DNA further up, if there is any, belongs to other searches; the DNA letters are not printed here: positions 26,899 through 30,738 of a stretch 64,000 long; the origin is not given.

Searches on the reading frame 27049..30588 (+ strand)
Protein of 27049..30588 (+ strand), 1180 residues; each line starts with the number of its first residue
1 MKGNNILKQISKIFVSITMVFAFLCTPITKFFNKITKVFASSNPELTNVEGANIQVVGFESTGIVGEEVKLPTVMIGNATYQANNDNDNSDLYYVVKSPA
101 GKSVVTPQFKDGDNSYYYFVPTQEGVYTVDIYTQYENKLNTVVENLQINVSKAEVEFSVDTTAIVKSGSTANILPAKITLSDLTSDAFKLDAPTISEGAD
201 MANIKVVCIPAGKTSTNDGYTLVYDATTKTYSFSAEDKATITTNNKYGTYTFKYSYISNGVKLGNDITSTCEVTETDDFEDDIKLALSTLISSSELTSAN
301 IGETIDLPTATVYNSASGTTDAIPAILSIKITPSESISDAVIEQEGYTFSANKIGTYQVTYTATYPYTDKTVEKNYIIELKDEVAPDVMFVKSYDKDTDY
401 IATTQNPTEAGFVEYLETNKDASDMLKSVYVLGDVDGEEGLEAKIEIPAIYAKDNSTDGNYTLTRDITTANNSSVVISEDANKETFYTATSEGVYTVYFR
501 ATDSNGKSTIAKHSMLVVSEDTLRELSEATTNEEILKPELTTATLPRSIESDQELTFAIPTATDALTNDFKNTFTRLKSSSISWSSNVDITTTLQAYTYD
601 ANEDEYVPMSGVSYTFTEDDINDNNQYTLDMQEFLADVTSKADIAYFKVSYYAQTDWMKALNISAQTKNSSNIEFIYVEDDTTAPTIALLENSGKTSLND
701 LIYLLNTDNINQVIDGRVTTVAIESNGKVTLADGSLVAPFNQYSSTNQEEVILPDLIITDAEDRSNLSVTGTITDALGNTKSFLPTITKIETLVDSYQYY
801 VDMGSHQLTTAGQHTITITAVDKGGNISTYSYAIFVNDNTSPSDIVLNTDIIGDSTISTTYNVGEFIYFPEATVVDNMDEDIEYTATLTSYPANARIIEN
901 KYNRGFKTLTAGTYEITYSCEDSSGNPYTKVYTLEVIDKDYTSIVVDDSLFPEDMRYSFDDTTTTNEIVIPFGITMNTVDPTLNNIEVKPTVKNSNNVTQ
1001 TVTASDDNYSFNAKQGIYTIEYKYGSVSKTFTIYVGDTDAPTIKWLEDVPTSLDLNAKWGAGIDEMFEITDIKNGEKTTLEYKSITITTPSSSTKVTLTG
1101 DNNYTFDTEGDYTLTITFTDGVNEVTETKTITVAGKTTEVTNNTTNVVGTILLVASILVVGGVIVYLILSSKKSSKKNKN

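Call 4: search_protein_families(library=pfam, proteins=[window:27049-30588:+], max_evalue=1)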
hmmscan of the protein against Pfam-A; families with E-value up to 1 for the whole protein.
window:27049-30588:+ (1180 aa): 3 families
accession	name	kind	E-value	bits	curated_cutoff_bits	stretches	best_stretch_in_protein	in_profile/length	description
PF16403.11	Bact_surface_Ig-like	-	0.0082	16.6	27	1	908-931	43-66/71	Bacterial surface protein, Ig-like domain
PF17963.7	Big_9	-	0.027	15.8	23.6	1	444-512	18-85/89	Bacterial Ig domain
PF07495.19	Y_Y_Y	-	0.84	10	26.6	0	476-510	21-55/65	Y_Y_Y domain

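Call 5: search_protein_families(library=ncbifam, proteins=[window:27049-30588:+], max_evalue=1)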
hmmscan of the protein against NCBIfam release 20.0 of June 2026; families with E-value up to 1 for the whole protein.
window:27049-30588:+ (1180 aa): 1 family
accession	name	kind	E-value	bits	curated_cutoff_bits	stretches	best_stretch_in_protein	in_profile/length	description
NF047446.1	barrel_OmpL47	domain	0.0033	17.9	40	1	789-831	20-62/68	OmpL47-type beta-barrel domain-containing protein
